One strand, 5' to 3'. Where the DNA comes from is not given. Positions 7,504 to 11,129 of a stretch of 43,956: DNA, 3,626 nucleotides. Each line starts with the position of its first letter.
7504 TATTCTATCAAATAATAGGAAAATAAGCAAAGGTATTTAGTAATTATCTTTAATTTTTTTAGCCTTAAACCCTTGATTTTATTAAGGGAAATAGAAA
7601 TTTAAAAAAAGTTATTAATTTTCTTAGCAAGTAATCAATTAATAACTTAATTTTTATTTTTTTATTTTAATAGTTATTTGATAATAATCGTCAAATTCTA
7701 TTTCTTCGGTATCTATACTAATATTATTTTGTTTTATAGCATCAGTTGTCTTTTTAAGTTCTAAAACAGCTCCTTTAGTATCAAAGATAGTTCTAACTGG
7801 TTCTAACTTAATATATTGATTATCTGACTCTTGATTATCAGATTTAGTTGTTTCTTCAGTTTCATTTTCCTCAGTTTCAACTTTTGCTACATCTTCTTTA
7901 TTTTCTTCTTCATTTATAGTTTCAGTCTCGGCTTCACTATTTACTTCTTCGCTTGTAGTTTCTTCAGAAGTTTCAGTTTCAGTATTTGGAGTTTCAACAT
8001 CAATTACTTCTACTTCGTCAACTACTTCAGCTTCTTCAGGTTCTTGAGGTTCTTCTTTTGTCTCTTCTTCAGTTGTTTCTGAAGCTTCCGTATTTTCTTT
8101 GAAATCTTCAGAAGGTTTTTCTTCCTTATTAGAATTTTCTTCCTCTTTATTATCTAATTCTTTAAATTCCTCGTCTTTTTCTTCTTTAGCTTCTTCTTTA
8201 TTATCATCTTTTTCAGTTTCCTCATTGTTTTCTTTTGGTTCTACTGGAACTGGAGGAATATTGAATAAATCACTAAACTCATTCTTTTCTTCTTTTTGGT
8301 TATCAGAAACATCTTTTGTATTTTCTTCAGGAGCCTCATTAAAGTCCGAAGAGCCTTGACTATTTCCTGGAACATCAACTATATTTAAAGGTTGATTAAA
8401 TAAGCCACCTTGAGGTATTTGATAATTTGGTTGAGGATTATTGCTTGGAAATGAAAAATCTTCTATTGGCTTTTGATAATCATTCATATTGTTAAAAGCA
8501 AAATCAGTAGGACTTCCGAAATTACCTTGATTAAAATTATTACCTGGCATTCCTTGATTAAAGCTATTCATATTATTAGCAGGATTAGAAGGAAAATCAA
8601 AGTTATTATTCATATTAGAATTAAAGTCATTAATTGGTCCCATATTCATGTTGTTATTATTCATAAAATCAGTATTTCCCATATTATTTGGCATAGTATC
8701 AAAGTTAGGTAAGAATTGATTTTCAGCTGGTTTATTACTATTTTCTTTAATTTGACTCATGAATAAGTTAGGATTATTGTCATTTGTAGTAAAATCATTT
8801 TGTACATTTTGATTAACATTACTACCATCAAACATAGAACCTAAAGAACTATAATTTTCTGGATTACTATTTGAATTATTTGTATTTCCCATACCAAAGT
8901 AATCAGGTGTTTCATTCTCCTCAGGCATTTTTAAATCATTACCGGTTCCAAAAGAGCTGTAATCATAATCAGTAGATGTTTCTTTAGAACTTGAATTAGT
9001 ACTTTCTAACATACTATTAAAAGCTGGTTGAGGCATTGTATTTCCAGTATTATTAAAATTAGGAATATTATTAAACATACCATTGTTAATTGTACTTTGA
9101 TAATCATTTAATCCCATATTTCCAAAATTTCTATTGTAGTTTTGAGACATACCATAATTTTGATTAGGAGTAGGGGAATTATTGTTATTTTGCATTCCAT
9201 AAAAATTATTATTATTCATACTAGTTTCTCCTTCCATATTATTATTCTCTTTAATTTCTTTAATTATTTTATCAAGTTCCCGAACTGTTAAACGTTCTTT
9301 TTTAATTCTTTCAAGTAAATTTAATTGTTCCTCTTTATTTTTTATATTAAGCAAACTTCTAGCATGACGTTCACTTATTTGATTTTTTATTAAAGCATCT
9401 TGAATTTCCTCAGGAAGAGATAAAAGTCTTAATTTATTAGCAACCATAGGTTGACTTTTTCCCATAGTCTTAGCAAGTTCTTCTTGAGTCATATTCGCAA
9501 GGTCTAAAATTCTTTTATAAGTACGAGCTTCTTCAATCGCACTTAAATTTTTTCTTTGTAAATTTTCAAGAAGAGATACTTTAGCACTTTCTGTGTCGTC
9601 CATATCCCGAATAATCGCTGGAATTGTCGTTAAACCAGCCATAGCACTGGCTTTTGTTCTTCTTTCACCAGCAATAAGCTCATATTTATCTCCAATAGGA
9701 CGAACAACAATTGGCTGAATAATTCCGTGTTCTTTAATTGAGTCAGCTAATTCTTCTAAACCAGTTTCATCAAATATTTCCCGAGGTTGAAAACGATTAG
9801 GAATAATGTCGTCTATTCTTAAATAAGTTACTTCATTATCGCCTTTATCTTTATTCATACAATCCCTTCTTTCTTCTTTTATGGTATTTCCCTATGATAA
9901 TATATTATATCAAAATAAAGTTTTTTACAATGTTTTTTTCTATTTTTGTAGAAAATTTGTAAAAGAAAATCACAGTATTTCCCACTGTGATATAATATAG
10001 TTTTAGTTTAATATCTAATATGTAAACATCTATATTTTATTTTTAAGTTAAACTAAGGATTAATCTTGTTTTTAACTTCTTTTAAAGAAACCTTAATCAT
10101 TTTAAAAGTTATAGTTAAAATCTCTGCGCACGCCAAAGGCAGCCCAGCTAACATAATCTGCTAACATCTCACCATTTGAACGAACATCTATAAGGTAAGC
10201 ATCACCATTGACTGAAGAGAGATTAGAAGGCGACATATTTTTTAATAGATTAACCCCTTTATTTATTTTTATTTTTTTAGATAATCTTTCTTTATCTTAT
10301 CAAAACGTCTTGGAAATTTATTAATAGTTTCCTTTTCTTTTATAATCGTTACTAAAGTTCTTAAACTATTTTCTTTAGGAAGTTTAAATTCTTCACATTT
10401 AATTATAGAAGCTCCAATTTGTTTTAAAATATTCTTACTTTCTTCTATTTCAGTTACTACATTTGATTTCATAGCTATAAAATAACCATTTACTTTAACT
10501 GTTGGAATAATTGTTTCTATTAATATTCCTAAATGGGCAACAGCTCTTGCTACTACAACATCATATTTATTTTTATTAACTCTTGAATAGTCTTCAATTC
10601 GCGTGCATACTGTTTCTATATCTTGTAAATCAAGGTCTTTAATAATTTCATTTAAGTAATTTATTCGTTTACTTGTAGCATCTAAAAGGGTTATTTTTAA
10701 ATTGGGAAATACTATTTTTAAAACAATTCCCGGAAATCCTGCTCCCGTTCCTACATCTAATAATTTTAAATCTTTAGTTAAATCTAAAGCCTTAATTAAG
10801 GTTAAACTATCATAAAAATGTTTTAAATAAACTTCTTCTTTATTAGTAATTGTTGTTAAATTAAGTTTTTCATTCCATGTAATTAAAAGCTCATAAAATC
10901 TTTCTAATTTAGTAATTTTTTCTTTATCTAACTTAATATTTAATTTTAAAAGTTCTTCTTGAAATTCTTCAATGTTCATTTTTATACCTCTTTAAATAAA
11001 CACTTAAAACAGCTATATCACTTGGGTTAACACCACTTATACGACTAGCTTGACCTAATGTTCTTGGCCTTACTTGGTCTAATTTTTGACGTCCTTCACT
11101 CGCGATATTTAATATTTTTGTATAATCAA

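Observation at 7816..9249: Noc/ParB-family CTPase carrying a roughly 480-residue prion-like N/Q-rich plus polyacidic insertion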

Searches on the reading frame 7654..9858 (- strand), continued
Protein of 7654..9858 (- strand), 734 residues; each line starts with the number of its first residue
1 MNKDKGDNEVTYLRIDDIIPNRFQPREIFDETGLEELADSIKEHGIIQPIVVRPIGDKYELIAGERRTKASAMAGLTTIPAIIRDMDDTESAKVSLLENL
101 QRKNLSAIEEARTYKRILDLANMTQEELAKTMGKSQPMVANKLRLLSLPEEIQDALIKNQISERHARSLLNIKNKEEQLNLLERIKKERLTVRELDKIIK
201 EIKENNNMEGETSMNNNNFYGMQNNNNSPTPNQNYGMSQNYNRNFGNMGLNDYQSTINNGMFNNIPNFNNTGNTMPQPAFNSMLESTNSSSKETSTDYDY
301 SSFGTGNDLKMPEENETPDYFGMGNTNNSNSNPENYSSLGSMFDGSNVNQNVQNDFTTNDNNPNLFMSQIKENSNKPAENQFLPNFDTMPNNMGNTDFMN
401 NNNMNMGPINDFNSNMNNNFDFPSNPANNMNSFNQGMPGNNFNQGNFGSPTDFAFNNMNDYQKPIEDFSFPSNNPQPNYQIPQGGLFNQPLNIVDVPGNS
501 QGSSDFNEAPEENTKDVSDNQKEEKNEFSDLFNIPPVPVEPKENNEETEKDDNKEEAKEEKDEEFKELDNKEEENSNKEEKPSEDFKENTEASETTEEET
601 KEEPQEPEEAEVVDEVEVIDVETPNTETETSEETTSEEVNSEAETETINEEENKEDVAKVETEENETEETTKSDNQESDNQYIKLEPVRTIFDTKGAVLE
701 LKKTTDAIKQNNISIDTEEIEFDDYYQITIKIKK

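Call 62: find_homologous_proteins(query=P0106, max_evalue=1e-20)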
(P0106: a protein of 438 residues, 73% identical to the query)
Query P0106 (438 aa): 8000 proteins with E <= 1e-20 among 8000 candidates; the best 120 are listed.
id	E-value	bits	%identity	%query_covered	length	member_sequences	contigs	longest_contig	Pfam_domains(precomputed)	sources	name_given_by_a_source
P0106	4.5e-273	923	100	100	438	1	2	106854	PF17762.9,PF02195.27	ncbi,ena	-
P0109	1.3e-271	919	100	100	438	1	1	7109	PF17762.9,PF02195.27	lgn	-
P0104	1.3e-271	919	100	100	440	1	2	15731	PF17762.9,PF02195.27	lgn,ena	-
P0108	3.7e-271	917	99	100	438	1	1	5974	PF17762.9,PF02195.27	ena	-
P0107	3.8e-271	917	99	100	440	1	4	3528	PF17762.9,PF02195.27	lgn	-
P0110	4.9e-271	917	99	100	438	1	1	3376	PF17762.9,PF02195.27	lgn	-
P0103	2.7e-270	914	99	100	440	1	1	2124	PF17762.9,PF02195.27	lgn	-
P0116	7.1e-269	910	98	100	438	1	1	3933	PF17762.9,PF02195.27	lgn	-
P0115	7.2e-269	910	98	100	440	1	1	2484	PF17762.9,PF02195.27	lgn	-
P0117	3.0e-268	907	98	100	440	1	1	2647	PF17762.9,PF08535.16,PF02195.27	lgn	-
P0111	1.3e-267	905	98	100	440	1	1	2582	PF17762.9,PF02195.27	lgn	-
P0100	1.3e-227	774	85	100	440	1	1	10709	PF17762.9,PF02195.27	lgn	-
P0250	2.5e-188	644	74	100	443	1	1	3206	PF17762.9,PF08535.16,PF02195.27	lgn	-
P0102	1.3e-185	635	73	100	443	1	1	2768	PF17762.9,PF08535.16,PF02195.27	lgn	-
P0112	2.3e-179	615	70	100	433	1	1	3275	PF17762.9,PF02195.27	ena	-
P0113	3.4e-179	614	70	100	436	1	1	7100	PF17762.9,PF08535.16,PF02195.27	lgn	-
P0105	1.1e-172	593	71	100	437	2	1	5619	PF17762.9,PF08535.16,PF02195.27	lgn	-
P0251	3.6e-172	591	70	100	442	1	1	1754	PF17762.9,PF08535.16,PF02195.27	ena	-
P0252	9.4e-168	577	67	100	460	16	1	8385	PF17762.9,PF02195.27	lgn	-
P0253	1.6e-165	569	66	100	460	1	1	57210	PF17762.9,PF02195.27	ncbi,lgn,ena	-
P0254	3.7e-164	565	67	100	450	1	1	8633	PF17762.9,PF02195.27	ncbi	-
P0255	4.8e-155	535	61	100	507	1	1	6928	PF17762.9,PF02195.27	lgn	-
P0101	7.9e-155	534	65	100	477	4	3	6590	PF17762.9,PF02195.27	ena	-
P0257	8.4e-113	396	53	100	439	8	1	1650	PF17762.9,PF02195.27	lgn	-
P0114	4.0e-111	390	53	100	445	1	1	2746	PF17762.9,PF02195.27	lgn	-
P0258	5.7e-108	380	52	100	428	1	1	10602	PF17762.9,PF02195.27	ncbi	ncbi:MAG: ParB/RepB/Spo0J family partition protein [Bacilli bacterium]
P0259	5.0e-107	377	70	63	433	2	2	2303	PF17762.9,PF02195.27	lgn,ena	-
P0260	1.1e-104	369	52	98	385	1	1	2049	PF17762.9,PF02195.27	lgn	-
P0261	1.3e-103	365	54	100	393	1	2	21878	PF17762.9,PF02195.27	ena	-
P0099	1.4e-103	365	51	100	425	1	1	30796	PF17762.9,PF02195.27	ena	-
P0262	3.3e-103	364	51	98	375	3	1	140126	PF17762.9,PF02195.27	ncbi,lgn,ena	-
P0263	2.8e-102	361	51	100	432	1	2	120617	PF17762.9,PF02195.27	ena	-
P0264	4.5e-102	360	83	45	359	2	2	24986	PF17762.9,PF02195.27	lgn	-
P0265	2.2e-101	358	49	99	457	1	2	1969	PF17762.9,PF02195.27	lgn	-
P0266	3.4e-101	357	-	-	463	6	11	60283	PF17762.9,PF02195.27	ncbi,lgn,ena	-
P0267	4.1e-101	357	73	52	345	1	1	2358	PF17762.9,PF02195.27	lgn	-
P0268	4.3e-101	357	73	52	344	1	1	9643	PF17762.9,PF02195.27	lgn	-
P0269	4.6e-101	357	47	99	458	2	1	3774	PF17762.9,PF02195.27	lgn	-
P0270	6.5e-101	357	73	52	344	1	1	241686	PF17762.9,PF02195.27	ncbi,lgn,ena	-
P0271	1.1e-100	356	74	51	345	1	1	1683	PF17762.9,PF02195.27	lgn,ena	-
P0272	1.6e-100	355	50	98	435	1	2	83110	PF17762.9,PF02195.27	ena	-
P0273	1.8e-100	355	77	48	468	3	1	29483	PF17762.9,PF02195.27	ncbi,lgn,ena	-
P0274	3.4e-100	354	47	99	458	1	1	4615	PF17762.9,PF02195.27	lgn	-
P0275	3.4e-100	354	74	51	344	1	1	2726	PF17762.9,PF02195.27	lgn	-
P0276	3.8e-100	354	51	98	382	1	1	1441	PF17762.9,PF02195.27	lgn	-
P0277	4.1e-100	354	83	46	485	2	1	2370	PF17762.9,PF02195.27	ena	-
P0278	4.4e-100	354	49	99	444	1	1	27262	PF17762.9,PF02195.27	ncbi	-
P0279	4.5e-100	354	50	100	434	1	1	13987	PF17762.9,PF02195.27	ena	-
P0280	1.0e-99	353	74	51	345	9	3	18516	PF17762.9,PF02195.27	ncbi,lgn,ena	-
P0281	1.3e-99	352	48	98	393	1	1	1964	PF17762.9,PF02195.27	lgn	-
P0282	1.7e-99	352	50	98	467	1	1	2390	PF17762.9,PF02195.27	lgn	-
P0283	2.4e-99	351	47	98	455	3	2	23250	PF17762.9,PF02195.27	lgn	-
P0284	5.7e-99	350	46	99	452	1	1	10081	PF17762.9,PF02195.27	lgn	-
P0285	6.1e-99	350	47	99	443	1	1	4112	PF17762.9,PF02195.27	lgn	-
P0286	7.2e-99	350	48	98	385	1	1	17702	PF17762.9,PF02195.27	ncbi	-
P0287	7.7e-99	350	47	99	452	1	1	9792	PF17762.9,PF02195.27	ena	-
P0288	8.0e-99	350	46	99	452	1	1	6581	PF17762.9,PF02195.27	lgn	-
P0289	1.1e-98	349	48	99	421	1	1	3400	PF17762.9,PF02195.27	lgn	-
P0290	1.2e-98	349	76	49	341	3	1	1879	PF17762.9,PF02195.27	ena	-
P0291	1.3e-98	349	-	-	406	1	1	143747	PF17762.9,PF02195.27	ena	-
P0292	1.4e-98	349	-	-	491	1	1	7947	PF17762.9,PF02195.27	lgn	-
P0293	1.4e-98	349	47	99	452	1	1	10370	PF17762.9,PF02195.27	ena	-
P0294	1.7e-98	349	83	45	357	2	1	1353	PF17762.9,PF02195.27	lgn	-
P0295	1.7e-98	349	49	100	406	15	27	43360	PF17762.9,PF02195.27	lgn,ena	-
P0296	1.8e-98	348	51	98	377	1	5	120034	PF17762.9,PF02195.27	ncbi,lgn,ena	-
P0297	2.0e-98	348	83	44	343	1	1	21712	PF17762.9,PF02195.27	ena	-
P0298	2.0e-98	348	48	100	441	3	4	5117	PF17762.9,PF02195.27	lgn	-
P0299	2.1e-98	348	51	98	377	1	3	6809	PF17762.9,PF02195.27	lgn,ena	-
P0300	2.1e-98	348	81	44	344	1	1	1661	PF17762.9,PF02195.27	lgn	-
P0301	2.2e-98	348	71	53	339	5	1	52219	PF17762.9,PF02195.27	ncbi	-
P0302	2.4e-98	348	81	44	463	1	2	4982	PF17762.9,PF02195.27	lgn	-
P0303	2.4e-98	348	81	44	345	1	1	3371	PF17762.9,PF02195.27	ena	-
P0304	2.6e-98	348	-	-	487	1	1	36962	PF17762.9,PF02195.27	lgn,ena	-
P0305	3.1e-98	348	51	98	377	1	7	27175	PF17762.9,PF02195.27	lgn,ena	-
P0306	3.2e-98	348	49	99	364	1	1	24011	PF17762.9,PF02195.27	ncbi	-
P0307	3.7e-98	347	83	46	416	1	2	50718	PF17762.9,PF02195.27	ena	-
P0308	3.7e-98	347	51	98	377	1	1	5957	PF17762.9,PF02195.27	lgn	-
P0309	3.8e-98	347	70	56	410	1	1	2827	PF17762.9,PF02195.27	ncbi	-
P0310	3.9e-98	347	79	46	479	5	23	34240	PF17762.9,PF02195.27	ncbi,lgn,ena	-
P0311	4.0e-98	347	81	44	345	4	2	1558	PF17762.9,PF02195.27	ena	-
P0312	4.3e-98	347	83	45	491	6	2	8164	PF17762.9,PF02195.27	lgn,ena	-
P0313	4.7e-98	347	48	99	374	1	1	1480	PF17762.9,PF02195.27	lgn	-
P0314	5.0e-98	347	82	44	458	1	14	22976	PF17762.9,PF02195.27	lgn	-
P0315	5.5e-98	347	81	44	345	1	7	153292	PF17762.9,PF02195.27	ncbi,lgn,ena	-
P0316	5.6e-98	347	-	-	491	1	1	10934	PF17762.9,PF02195.27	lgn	-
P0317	6.4e-98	347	83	45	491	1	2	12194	PF17762.9,PF02195.27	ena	-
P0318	6.8e-98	347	81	44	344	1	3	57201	PF17762.9,PF02195.27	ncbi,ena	-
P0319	7.4e-98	346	75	51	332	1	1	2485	PF17762.9,PF02195.27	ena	-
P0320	7.4e-98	346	-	-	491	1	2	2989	PF17762.9,PF02195.27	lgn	-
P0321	7.7e-98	346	82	44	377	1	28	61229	PF17762.9,PF02195.27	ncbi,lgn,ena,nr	ncbi:MAG TPA: ParB/RepB/Spo0J family partition protein [Candidatus Scybalousia intestinigallinarum]|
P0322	7.9e-98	346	-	-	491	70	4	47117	PF17762.9,PF02195.27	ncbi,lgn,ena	-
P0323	9.0e-98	346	82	44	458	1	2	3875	PF17762.9,PF02195.27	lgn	-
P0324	1.0e-97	346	-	-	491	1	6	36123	PF17762.9,PF02195.27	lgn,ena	-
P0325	1.0e-97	346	82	44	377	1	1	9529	PF17762.9,PF02195.27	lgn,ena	-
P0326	1.1e-97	346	82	44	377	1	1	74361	PF17762.9,PF02195.27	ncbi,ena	-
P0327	1.1e-97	346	-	-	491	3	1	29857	PF17762.9,PF02195.27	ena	-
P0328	1.1e-97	346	-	-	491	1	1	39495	PF17762.9,PF02195.27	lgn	-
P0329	1.1e-97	346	83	45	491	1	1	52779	PF17762.9,PF02195.27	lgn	-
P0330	1.1e-97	346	82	44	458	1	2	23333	PF17762.9,PF02195.27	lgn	-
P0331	1.2e-97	346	83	45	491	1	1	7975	PF17762.9,PF02195.27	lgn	-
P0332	1.2e-97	346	-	-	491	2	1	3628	PF17762.9,PF02195.27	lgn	-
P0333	1.2e-97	346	-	-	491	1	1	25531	PF17762.9,PF02195.27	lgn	-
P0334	1.3e-97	346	83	45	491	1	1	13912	PF17762.9,PF02195.27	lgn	-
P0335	1.3e-97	346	82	44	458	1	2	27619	PF17762.9,PF02195.27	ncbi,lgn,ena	-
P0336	1.3e-97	346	-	-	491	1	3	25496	PF17762.9,PF02195.27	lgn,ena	-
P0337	1.3e-97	346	82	44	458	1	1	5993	PF17762.9,PF02195.27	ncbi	-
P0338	1.4e-97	346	83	45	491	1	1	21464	PF17762.9,PF02195.27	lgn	-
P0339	1.4e-97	346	-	-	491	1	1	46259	PF17762.9,PF02195.27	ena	-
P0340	1.5e-97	345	83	45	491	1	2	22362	PF17762.9,PF02195.27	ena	-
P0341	1.5e-97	345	83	45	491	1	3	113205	PF17762.9,PF02195.27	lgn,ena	-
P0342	1.5e-97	345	83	45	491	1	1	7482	PF17762.9,PF02195.27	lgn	-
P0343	1.5e-97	345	-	-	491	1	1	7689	PF17762.9,PF02195.27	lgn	-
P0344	1.6e-97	345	84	44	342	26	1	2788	PF17762.9,PF02195.27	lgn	-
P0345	1.6e-97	345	82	45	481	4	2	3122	PF17762.9,PF02195.27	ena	-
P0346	1.6e-97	345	50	98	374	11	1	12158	PF17762.9,PF02195.27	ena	-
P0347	1.7e-97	345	82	44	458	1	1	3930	PF17762.9,PF02195.27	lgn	-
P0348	1.7e-97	345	82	44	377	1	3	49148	PF17762.9,PF02195.27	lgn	-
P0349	1.7e-97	345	83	45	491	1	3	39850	PF17762.9,PF02195.27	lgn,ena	-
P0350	1.7e-97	345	83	45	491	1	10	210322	PF17762.9,PF02195.27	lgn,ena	-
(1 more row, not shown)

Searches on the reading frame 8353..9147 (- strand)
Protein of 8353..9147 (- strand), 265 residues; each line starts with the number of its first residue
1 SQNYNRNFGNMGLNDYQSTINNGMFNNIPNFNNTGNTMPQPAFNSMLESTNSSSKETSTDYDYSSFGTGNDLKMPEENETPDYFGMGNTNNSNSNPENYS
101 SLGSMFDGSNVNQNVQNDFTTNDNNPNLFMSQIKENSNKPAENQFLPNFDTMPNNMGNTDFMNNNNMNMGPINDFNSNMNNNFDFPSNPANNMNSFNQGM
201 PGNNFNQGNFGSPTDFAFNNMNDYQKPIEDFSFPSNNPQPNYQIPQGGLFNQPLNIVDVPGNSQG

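Call 49: search_protein_representatives(alignment_id=A2)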
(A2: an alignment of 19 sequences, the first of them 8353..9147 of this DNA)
Query: 19 sequences, 247 profile positions. Proteins with E-value up to 0.001 (for the whole library): 22; up to 1e-10: 19; up to 1e-30: 9. The best 22 are listed.
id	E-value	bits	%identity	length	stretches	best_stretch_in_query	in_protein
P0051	5.9e-50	187.0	-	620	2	1-246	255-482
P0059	5.3e-49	183.9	-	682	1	2-247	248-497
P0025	2.5e-42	162.0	-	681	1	2-246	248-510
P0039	1.2e-41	159.8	-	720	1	2-247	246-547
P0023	3.4e-41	158.3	-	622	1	5-246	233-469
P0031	1.3e-37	146.6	-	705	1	2-247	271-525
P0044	1.3e-34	136.8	-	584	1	1-246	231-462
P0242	1.1e-32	130.4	-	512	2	3-230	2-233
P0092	2.2e-32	129.5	-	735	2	2-230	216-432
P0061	4.2e-27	112.2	-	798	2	1-228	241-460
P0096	2.2e-25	106.5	-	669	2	1-231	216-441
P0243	4.2e-24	102.4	-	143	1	94-246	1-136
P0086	7.6e-24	101.5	-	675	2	3-211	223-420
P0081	3.4e-23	99.4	-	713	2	1-230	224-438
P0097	1.6e-22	97.2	-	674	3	77-231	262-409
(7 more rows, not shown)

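Call 77: predict_structure(alignment_id=A2)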
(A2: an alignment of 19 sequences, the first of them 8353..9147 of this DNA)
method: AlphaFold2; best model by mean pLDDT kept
length: 265 residues; sequences in the alignment: 19
mean_pLDDT: 46.3   pTM: 0.16
mean pLDDT of the five models: 46.3, 45.8, 42.6, 41.6, 40.9
residues with pLDDT >= 90: 0; 70-90: 0; 50-70: 82; < 50: 183
segments of 3 or more residues with pLDDT < 50: 1-4, 17-19, 21-24, 32-60, 67-76, 80-83, 85-98, 112-123, 156-158, 160-224, 229-236, 238-243, 246-248, 263-265
pLDDT, mean of each block of 10 residues (from residue 1): 48 52 47 41 41 39 48 45 44 44 58 44 52 52 59 49 40 41 42 41 40 42 49 45 48 55 46
secondary structure, 60 per line:
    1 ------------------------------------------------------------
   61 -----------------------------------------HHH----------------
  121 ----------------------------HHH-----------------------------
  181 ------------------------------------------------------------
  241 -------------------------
elements in order:

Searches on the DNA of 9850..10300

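Call 60: search_rna_families(source=window, start=9850, end=10300, threshold=evalue, max_evalue=1)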
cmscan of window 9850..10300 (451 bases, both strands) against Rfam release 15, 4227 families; matches with E-value up to 1: 0.
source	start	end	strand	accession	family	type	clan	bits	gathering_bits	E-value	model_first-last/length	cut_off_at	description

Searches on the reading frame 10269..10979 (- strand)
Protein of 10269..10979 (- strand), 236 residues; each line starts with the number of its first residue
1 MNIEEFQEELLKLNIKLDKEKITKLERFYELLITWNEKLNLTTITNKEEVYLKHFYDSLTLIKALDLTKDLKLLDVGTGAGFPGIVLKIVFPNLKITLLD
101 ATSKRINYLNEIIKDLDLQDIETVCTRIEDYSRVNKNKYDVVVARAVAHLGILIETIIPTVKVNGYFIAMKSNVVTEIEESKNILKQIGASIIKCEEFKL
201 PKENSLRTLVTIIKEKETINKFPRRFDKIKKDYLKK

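Call 5: search_protein_families(library=pfam, proteins=[window:10269-10979:-], max_evalue=0.01)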
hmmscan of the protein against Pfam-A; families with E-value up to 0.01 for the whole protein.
window:10269-10979:- (236 aa): 9 families
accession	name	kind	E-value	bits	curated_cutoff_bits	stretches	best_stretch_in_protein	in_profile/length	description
PF02527.21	GidB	-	4.7e-50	169.9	27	1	22-185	2-163/184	rRNA small subunit methyltransferase G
PF13847.12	Methyltransf_31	-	5e-11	42.9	27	1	68-183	2-127/145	Methyltransferase domain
PF05175.20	MTS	-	9.2e-08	32.3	23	1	44-143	4-103/170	Methyltransferase small domain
PF13649.12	Methyltransf_25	-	5.3e-06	27.5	27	1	74-150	2-77/97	Methyltransferase domain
PF08242.18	Methyltransf_12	-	1.9e-05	25.8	30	1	74-149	1-76/98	Methyltransferase domain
PF03848.20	TehB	-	0.0001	22.2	20.4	1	61-148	22-105/193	Tellurite resistance protein TehB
PF08241.18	Methyltransf_11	-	0.00077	20.5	21.2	1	74-149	1-71/95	Methyltransferase domain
PF06325.19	PrmA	-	0.00093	19.2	22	1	59-169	152-258/296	Ribosomal protein L11 methyltransferase (PrmA)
PF02353.26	CMAS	-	0.0048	16.7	27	1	61-151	54-141/273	Mycolic acid cyclopropane synthetase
